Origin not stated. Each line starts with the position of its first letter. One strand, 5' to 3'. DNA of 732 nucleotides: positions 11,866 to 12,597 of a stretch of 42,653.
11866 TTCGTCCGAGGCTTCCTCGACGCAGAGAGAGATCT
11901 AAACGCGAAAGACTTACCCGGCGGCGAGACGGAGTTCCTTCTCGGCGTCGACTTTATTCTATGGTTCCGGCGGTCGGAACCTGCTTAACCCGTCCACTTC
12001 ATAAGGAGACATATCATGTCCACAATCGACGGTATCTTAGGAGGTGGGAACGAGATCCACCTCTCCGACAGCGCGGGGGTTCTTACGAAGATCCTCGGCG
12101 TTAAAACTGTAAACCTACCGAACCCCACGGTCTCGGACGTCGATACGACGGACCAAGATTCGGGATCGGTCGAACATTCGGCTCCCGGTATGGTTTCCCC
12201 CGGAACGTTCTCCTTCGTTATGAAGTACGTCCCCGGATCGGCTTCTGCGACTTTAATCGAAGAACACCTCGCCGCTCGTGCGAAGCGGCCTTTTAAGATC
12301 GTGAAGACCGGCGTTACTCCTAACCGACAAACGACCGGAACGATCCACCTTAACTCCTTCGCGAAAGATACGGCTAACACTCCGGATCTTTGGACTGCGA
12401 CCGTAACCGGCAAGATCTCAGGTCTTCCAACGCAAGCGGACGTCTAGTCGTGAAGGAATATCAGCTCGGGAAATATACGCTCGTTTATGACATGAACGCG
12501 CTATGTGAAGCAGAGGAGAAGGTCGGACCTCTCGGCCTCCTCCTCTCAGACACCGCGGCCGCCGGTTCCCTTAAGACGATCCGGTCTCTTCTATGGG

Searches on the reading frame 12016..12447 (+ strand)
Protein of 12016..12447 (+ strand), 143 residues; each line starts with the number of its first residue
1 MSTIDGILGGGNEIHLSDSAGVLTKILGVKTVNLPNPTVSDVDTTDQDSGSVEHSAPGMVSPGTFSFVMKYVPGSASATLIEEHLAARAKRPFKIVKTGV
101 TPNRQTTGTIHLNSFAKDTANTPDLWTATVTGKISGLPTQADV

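Call 58: search_protein_families(library=phrogs, proteins=[window:12016-12447:+], max_evalue=0.00001)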
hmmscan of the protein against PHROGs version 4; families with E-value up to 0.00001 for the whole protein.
window:12016-12447:+ (143 aa): 1 family
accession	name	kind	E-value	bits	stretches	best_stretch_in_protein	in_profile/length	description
phrog_158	-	tail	6.7e-08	33.3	1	19-142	37-160/376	major tail protein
